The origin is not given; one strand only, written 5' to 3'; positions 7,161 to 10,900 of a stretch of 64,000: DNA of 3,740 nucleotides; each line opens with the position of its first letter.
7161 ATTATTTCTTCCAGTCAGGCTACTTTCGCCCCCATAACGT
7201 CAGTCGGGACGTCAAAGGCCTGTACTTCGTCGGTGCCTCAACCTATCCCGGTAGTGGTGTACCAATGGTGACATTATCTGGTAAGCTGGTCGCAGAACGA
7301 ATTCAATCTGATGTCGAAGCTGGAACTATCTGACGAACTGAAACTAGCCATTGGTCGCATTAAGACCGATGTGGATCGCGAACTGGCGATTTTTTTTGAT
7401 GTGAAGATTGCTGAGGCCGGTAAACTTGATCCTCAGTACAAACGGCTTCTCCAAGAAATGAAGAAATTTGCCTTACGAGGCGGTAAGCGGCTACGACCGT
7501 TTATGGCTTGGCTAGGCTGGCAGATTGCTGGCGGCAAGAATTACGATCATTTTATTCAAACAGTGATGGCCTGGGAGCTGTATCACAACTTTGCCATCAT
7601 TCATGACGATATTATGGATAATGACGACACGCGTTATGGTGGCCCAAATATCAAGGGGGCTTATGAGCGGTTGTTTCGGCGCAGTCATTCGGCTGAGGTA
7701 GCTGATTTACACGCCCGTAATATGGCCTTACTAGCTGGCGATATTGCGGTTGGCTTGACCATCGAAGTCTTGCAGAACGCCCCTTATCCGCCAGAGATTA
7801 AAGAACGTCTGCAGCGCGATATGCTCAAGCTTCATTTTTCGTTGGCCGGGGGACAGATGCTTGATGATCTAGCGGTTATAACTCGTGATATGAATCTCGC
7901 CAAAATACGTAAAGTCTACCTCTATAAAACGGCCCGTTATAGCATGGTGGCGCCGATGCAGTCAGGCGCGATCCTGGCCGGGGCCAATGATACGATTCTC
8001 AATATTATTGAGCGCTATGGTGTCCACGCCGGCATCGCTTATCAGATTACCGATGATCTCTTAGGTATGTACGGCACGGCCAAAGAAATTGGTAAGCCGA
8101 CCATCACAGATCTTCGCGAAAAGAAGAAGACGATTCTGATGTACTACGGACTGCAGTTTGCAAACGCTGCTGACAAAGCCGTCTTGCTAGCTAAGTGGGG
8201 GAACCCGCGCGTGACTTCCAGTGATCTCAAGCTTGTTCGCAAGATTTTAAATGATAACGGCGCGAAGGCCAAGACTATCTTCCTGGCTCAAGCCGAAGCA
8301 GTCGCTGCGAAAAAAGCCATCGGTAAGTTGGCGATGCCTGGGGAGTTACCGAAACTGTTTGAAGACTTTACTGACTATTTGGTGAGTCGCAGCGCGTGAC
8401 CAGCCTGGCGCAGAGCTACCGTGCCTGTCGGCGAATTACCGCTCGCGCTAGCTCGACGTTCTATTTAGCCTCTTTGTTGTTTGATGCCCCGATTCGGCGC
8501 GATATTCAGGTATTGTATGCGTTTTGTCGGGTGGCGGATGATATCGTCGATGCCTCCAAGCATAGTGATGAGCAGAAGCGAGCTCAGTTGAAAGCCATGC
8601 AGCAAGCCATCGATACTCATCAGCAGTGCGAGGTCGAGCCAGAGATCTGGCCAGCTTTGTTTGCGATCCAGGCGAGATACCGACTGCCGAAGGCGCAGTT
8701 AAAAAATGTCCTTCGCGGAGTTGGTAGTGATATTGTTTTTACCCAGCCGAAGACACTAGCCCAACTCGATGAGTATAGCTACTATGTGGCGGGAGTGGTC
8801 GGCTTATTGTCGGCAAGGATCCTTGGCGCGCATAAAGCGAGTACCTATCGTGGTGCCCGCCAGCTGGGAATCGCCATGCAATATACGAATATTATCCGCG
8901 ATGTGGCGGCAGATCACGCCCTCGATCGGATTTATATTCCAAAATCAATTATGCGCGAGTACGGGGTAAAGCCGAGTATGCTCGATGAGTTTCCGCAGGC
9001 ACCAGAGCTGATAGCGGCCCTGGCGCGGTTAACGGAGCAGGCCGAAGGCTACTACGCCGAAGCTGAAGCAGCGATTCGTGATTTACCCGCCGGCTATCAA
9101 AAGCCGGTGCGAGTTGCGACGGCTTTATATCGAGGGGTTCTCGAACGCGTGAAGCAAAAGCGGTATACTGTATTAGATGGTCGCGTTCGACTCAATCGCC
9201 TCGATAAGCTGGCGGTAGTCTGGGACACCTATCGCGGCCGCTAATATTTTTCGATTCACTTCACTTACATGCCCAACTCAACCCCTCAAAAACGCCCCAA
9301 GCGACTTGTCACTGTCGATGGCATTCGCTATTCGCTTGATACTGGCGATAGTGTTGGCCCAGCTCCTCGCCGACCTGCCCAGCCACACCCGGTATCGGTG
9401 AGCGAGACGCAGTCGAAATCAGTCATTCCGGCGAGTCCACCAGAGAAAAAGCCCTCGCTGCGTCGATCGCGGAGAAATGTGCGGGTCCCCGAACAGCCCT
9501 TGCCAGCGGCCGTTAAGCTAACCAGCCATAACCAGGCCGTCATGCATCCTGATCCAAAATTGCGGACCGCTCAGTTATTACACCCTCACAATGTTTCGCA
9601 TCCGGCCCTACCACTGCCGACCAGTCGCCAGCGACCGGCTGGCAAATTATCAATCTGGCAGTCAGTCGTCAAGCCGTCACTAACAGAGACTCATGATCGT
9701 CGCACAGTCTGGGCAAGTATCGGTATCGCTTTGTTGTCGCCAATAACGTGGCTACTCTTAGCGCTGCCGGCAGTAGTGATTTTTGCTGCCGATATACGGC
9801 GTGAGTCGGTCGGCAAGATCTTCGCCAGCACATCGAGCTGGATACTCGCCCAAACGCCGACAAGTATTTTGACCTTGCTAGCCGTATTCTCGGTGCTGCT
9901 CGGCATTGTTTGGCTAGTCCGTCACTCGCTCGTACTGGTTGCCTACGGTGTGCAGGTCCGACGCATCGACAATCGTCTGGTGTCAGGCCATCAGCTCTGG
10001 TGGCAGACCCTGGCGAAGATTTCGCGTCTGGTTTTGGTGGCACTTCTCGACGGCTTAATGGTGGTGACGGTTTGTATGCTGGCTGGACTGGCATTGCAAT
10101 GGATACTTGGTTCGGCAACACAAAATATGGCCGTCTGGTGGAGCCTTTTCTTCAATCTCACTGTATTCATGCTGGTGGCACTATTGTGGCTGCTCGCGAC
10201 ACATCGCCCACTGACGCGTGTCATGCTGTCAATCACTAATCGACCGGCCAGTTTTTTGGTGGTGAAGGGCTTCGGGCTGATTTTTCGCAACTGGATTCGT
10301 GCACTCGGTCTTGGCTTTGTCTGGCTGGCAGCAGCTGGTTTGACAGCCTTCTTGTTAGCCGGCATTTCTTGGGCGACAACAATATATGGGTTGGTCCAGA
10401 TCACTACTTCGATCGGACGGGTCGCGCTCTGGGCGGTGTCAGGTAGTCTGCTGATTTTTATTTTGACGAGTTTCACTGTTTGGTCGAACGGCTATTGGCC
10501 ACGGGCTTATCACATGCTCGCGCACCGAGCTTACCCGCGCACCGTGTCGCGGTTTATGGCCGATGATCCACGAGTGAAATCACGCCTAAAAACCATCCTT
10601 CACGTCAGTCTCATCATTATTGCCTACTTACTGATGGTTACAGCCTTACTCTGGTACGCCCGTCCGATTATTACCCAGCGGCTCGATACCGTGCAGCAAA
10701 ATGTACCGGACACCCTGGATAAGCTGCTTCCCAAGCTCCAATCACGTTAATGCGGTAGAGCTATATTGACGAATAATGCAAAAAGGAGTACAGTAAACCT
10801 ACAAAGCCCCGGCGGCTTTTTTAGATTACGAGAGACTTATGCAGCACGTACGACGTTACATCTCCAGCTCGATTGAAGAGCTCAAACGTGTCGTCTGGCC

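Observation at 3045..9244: Carotenoid (C50-type) cluster with an elongase-glycosyltransferase fusion and a split lycopene cyclase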

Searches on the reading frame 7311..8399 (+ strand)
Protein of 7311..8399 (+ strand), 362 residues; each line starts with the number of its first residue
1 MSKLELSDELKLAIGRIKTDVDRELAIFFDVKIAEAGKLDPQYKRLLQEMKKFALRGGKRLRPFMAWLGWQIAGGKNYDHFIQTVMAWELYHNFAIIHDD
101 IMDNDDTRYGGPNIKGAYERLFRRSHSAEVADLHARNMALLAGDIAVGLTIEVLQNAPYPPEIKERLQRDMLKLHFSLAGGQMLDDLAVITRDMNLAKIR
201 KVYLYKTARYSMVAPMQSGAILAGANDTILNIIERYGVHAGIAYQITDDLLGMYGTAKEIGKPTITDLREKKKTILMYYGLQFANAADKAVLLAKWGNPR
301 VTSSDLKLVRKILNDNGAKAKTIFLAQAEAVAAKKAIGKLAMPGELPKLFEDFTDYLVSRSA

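Call 3: search_protein_families(library=pfam, proteins=[window:7311-8399:+], max_evalue=0.01)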
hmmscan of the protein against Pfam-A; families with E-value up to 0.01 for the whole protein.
window:7311-8399:+ (362 aa): 1 family
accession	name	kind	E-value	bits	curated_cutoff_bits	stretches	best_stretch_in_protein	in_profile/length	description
PF00348.22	polyprenyl_synt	-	8e-43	146.9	27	1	46-306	3-244/251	Polyprenyl synthetase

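Call 4: search_protein_families(library=ncbifam, proteins=[window:7311-8399:+], max_evalue=0.01)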
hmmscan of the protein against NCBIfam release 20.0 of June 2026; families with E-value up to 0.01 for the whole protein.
window:7311-8399:+ (362 aa): 16 families
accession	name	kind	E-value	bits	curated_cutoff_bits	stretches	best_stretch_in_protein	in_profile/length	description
NF041169.1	f2_encap_cargo4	exception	2.9e-54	184.6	450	1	54-355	46-327/334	family 2 encapsulin nanocompartment cargo protein polyprenyl transferase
NF042416.1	GFPPS_Mycobact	equivalog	6e-49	166.9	600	1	22-321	6-309/350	bifunctional (2E,6E)-farnesyl/geranyl diphosphate synthase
NF040698.1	IdsA_Meth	equivalog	8.3e-38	130.4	468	1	48-361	32-327/328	short chain isoprenyl diphosphate synthase IdsA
NF041003.1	GGPP_syn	equivalog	8.6e-37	126.9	500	1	42-316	24-280/326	geranylgeranyl diphosphate synthase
NF045485.1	FPPsyn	subfamily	1.1e-32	113.3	275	1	44-287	23-254/288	farnesyl diphosphate synthase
NF045685.1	GGPPSynCrtE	equivalog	3.4e-27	95.2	460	1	45-286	29-258/293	geranylgeranyl diphosphate synthase CrtE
NF045549.1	GGPPsyn_IdsB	equivalog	3.8e-23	82.1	475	1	57-335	64-323/346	geranylgeranyl diphosphate synthase IdsB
TIGR02748.1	GerC3_HepT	equivalog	3.4e-22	79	456.55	1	56-328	41-286/319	heptaprenyl diphosphate synthase component II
NF007877.0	PRK10581.1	equivalog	1e-20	74.1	321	1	42-286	28-261/299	(2E,6E)-farnesyl diphosphate synthase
TIGR02749.1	prenyl_cyano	equivalog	1.1e-20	73.9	383.2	1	56-360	42-320/322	solanesyl diphosphate synthase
NF040789.2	gerfarn_diphsyn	equivalog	5.4e-20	71.9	560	1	82-361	85-344/345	geranylfarnesyl diphosphate synthase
NF042417.1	NPPPS_Mycobact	equivalog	5.5e-18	65.1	600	1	53-324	51-300/335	nonaprenyl/(2E,6E)-farnesyl/geranylgeranyl diphosphat synthase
NF008140.0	PRK10888.1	equivalog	9.2e-18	64.6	412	2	178-331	142-293/323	octaprenyl diphosphate synthase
NF045628.1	HxpDPsynlarge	equivalog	3e-17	62.6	500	2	55-119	32-95/311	hexaprenyl-diphosphate synthase large subunit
NF040627.1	GFPS_Meth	equivalog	4.9e-14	52.5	600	1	52-253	34-210/285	geranylfarnesyl diphosphate synthase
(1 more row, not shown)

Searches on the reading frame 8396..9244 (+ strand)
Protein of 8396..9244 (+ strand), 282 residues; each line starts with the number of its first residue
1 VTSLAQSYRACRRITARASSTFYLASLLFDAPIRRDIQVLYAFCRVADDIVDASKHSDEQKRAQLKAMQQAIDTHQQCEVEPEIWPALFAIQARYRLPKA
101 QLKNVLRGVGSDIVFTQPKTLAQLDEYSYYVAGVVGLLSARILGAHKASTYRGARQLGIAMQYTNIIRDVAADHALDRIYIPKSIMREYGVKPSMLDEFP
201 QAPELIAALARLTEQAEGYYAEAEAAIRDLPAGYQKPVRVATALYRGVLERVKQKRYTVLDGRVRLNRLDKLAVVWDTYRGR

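Call 3: search_protein_families(library=pfam, proteins=[window:8396-9244:+], max_evalue=0.01)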
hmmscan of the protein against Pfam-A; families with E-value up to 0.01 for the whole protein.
window:8396-9244:+ (282 aa): 1 family
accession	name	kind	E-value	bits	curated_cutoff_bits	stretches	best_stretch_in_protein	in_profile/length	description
PF00494.24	SQS_PSY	-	1.1e-69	235.5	26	1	16-269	2-262/263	Squalene/phytoene synthase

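Call 4: search_protein_families(library=ncbifam, proteins=[window:8396-9244:+], max_evalue=0.01)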
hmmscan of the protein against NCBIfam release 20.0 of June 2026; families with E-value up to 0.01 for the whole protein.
window:8396-9244:+ (282 aa): 6 families
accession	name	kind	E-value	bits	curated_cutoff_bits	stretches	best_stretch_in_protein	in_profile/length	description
TIGR03465.1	HpnD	equivalog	2.6e-62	210.3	278.6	1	15-279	2-265/267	presqualene diphosphate synthase HpnD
NF045921.1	PhytnSynCrtBRhod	equivalog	1.3e-40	139.8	500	1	8-275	7-272/307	15-cis-phytoene synthase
NF045686.1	PhytoSynCyanob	equivalog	1.2e-39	136.2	550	1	2-274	15-299/310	15-cis-phytoene synthase CrtB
TIGR03464.1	HpnC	equivalog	1.7e-39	135.9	250.45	1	21-278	8-265/267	squalene synthase HpnC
NF042419.1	Phyto_syn_CrtB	equivalog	3.1e-39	135.3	480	1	16-275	12-279/306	15-cis-phytoene synthase CrtB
TIGR01559.1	squal_synth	equivalog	1.5e-10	40.7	286.75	1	119-192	130-209/337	squalene synthase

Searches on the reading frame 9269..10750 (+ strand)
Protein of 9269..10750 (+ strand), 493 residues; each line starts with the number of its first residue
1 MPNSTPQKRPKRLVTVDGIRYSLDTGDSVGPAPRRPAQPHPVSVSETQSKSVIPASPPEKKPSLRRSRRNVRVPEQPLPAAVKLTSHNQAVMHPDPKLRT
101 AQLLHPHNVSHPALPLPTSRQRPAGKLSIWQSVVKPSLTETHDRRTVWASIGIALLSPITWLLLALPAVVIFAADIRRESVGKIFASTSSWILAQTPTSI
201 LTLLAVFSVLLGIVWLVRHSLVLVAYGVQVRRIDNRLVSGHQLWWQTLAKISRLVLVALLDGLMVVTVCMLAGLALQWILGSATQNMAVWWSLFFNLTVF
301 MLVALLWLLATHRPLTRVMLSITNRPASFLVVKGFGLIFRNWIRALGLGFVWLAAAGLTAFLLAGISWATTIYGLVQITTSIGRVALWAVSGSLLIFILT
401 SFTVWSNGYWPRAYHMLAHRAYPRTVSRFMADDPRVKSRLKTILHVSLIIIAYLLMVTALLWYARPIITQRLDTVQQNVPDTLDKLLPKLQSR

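Call 3: search_protein_families(library=pfam, proteins=[window:9269-10750:+], max_evalue=0.01)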
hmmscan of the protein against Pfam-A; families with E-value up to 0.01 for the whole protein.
window:9269-10750:+ (493 aa): 0 families

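Call 4: search_protein_families(library=ncbifam, proteins=[window:9269-10750:+], max_evalue=0.01)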
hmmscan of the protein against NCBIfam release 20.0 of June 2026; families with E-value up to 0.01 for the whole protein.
window:9269-10750:+ (493 aa): 0 families
